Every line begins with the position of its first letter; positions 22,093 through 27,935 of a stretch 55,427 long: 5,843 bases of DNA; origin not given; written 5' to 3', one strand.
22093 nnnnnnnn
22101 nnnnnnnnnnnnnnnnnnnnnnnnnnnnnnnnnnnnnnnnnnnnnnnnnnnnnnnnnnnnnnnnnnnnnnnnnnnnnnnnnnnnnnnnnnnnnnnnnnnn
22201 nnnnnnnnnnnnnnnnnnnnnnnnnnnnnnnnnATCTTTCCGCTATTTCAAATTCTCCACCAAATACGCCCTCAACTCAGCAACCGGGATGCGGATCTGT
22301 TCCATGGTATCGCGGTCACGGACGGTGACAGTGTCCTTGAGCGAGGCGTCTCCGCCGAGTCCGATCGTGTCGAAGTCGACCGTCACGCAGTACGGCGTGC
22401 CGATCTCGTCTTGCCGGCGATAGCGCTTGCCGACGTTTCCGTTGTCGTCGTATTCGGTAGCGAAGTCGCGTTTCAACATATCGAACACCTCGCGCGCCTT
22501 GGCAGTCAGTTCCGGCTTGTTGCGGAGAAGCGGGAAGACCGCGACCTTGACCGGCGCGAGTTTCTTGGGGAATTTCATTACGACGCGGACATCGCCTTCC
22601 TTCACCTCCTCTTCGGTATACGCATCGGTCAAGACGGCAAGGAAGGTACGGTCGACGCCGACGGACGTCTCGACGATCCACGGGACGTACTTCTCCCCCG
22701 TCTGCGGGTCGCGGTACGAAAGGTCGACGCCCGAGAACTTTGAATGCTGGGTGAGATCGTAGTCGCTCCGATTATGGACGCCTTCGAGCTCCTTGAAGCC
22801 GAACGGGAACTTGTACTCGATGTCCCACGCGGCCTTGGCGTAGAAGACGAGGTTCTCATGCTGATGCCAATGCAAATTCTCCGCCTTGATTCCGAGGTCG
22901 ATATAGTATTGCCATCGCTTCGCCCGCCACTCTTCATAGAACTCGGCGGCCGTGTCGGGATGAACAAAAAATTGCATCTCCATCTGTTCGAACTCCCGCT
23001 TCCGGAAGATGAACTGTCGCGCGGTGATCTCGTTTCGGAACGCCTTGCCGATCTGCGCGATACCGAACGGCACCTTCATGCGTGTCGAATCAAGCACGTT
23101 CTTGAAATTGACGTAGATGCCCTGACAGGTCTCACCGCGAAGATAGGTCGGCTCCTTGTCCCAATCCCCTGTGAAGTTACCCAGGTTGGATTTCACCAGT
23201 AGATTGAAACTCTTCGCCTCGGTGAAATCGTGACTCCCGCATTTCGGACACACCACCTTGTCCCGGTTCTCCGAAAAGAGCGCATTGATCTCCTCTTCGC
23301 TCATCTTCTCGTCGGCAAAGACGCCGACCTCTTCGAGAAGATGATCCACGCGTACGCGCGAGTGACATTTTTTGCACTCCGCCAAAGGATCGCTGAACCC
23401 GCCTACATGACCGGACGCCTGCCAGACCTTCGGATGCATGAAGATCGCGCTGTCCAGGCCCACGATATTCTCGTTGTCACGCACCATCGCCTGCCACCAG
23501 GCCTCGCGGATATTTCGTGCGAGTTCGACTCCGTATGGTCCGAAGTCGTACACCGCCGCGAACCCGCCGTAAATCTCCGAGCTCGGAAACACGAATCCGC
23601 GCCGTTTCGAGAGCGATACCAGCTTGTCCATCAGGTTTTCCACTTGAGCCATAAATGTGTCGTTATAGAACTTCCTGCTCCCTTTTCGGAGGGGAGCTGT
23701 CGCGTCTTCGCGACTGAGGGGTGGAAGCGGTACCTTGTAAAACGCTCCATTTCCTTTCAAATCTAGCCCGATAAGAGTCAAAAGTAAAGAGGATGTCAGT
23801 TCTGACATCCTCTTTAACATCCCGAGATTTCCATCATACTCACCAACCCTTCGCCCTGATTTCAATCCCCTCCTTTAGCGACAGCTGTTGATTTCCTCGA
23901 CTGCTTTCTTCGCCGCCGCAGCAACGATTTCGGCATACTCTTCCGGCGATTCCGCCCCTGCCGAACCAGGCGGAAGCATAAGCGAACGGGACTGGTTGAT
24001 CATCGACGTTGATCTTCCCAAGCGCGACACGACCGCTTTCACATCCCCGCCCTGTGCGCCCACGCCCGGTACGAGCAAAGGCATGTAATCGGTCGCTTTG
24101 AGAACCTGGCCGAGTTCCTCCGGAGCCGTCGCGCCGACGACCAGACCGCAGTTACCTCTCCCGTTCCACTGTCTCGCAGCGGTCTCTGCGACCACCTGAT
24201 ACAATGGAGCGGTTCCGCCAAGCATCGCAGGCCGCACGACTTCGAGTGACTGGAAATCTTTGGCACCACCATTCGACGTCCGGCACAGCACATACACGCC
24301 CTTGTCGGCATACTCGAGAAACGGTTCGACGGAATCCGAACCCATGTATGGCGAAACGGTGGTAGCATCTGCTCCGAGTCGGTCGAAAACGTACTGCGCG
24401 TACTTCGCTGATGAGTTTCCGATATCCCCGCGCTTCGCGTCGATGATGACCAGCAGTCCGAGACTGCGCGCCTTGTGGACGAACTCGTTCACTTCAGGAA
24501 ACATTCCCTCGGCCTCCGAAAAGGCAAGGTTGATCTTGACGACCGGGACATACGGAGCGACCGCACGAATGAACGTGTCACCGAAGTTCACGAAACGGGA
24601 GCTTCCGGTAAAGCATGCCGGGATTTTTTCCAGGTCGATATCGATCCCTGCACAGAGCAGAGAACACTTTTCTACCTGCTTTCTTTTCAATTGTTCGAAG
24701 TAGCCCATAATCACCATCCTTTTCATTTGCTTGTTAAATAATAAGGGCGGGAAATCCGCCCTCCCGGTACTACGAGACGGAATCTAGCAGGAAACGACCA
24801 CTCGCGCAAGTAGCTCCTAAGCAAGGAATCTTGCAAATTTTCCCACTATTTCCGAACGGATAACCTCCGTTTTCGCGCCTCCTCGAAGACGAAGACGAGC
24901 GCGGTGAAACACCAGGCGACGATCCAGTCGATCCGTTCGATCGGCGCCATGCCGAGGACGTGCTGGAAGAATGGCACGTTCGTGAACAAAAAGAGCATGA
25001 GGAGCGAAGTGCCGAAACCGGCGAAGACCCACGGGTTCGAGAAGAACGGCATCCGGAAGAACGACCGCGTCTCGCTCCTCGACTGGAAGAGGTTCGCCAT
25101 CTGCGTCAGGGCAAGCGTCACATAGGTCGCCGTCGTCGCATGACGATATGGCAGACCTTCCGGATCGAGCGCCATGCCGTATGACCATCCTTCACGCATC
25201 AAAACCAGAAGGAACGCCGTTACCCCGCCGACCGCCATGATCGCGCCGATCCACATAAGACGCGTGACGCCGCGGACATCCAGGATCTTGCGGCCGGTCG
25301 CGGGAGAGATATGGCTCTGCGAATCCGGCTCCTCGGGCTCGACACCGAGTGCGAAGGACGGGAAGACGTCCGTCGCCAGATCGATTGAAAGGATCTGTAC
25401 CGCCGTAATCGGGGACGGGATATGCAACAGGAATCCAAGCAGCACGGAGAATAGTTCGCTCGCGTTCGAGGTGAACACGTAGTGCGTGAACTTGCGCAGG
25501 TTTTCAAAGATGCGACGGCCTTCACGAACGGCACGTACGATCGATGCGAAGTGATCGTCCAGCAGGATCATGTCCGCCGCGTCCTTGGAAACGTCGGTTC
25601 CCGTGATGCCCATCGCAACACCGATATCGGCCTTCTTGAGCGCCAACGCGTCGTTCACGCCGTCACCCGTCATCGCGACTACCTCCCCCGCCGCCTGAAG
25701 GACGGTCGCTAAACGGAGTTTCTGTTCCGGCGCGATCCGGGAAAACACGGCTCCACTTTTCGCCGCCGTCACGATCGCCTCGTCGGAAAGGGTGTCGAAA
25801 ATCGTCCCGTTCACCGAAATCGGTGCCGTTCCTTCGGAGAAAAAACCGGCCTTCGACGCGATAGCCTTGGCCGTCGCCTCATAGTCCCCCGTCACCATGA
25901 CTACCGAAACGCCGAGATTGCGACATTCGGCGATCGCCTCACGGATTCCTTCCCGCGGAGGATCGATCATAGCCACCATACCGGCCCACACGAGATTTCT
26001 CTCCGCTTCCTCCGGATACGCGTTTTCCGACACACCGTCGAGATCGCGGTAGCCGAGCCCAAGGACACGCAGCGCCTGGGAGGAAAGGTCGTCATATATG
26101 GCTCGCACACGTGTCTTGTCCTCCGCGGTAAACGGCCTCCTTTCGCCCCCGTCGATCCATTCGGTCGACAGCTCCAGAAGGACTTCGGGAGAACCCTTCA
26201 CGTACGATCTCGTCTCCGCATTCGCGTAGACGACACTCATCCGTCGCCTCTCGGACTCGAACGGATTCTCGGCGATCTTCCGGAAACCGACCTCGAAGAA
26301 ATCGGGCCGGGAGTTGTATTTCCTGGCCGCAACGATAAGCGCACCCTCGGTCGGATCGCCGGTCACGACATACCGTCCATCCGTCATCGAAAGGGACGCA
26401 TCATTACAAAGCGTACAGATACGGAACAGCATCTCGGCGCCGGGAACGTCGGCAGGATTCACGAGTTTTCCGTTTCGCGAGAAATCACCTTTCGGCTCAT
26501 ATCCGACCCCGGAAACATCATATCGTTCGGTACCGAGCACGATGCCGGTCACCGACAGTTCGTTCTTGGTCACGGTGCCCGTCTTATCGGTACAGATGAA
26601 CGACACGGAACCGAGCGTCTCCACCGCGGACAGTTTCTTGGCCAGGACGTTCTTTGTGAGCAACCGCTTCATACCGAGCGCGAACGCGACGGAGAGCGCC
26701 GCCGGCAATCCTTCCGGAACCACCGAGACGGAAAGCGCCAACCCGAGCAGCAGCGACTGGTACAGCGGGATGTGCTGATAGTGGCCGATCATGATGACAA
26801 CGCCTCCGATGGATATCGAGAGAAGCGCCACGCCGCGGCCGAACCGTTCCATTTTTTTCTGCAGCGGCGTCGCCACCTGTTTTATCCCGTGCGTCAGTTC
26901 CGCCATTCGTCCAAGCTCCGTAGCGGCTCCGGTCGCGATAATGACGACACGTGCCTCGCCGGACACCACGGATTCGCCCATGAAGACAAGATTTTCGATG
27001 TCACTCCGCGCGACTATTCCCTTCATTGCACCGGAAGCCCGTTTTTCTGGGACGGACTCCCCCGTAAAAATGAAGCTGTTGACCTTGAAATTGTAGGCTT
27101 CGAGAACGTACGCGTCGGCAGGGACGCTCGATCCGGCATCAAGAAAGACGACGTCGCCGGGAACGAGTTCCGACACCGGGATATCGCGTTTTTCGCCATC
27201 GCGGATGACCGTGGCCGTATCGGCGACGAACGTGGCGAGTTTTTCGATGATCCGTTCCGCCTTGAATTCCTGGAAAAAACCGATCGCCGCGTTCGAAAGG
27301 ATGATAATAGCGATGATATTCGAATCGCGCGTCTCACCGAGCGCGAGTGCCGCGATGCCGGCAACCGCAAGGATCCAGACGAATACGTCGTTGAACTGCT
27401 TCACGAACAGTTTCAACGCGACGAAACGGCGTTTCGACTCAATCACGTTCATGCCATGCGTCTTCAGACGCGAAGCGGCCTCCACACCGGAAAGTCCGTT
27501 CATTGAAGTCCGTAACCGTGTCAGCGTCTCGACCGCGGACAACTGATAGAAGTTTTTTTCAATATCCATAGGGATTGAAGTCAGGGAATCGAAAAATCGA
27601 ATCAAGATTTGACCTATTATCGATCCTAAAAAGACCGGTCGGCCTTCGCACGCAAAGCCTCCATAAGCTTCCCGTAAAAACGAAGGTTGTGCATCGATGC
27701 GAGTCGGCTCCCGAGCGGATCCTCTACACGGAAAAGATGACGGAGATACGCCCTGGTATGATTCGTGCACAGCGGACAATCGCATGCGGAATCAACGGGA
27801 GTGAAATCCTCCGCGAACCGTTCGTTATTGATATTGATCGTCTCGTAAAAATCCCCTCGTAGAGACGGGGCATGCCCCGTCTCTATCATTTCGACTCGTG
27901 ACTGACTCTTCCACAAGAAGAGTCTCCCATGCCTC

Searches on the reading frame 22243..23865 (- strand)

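Call 101: search_protein_families(library=pfam, proteins=[window:22243-23865:-], max_evalue=0.00001)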
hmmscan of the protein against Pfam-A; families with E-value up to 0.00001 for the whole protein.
window:22243-23865:- (540 aa): 2 families
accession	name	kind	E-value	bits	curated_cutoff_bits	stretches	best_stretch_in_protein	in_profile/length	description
PF03129.25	HGTP_anticodon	-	1.9e-19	70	21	1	440-537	1-93/94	Anticodon binding domain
PF00587.30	tRNA-synt_2b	-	1.3e-14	55.1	29.3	1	237-412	8-176/179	tRNA synthetase class II core domain (G, H, P, S and T)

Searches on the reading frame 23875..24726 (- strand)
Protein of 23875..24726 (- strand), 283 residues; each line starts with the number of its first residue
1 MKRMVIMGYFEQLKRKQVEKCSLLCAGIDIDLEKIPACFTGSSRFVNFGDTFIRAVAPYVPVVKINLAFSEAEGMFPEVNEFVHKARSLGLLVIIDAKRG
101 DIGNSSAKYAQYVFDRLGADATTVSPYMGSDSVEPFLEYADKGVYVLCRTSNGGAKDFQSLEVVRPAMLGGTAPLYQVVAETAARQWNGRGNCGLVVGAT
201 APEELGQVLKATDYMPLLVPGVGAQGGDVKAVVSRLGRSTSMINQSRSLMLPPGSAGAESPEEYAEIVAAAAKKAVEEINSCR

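Call 44: find_encoding_contigs(protein=window:23875-24726:-, flank=10000, max_places=3)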
Protein window:23875-24726:- (283 aa): no gene with exactly this product is on record in the collection.

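Call 101: search_protein_families(library=pfam, proteins=[window:23875-24726:-], max_evalue=0.00001)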
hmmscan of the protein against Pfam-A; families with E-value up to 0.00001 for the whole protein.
window:23875-24726:- (283 aa): 1 family
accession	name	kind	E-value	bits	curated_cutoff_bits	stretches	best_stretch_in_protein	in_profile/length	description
PF00215.30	OMPdecase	-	5.9e-29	102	27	1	52-232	18-185/221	Orotidine 5'-phosphate decarboxylase / HUMPS family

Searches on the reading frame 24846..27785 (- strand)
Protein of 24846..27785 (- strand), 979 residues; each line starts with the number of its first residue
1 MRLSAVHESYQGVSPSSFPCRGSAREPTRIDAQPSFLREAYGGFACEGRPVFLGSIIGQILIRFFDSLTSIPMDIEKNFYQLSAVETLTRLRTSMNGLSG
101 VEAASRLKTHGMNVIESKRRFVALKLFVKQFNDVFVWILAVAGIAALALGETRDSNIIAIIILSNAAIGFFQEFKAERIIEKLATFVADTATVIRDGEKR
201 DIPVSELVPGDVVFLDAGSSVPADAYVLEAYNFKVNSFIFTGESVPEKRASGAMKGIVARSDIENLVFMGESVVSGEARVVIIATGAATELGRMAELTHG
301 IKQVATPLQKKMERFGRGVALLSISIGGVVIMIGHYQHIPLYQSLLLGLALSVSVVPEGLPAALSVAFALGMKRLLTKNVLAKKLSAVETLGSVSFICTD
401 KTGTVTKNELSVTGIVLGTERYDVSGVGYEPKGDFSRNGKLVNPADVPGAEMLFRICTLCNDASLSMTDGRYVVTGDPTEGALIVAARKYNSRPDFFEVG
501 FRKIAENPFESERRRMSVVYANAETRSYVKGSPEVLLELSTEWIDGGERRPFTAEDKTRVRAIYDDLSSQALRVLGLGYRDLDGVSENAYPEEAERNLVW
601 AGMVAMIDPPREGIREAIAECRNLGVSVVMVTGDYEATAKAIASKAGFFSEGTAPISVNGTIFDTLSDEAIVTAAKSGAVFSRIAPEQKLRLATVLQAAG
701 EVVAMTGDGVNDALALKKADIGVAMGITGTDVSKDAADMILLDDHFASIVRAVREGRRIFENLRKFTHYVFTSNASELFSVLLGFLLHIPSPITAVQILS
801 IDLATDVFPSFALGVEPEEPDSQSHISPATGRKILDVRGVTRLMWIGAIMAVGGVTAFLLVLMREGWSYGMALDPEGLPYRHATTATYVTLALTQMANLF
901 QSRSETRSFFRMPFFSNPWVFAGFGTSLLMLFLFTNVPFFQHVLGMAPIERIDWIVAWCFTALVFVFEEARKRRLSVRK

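Call 101: search_protein_families(library=pfam, proteins=[window:24846-27785:-], max_evalue=0.00001)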
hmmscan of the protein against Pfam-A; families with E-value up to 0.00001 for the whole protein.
window:24846-27785:- (979 aa): 5 families
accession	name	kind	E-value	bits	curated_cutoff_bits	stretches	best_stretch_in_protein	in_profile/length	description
PF00122.25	E1-E2_ATPase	-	3.4e-44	151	28.1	1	188-377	4-180/181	E1-E2 ATPase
PF00689.26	Cation_ATPase_C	-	7e-41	140.3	27.3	1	790-973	1-174/175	Cation transporting ATPase, C-terminus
PF13246.12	Cation_ATPase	-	4.5e-17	62.3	21.7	1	458-542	1-90/91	Cation transport ATPase (P-type)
PF00702.32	Hydrolase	-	7.1e-17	62.9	26.4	1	584-720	73-191/191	haloacid dehalogenase-like hydrolase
PF00690.31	Cation_ATPase_N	-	3.4e-14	52.7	20.4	1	80-144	2-67/69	Cation transporter/ATPase, N-terminus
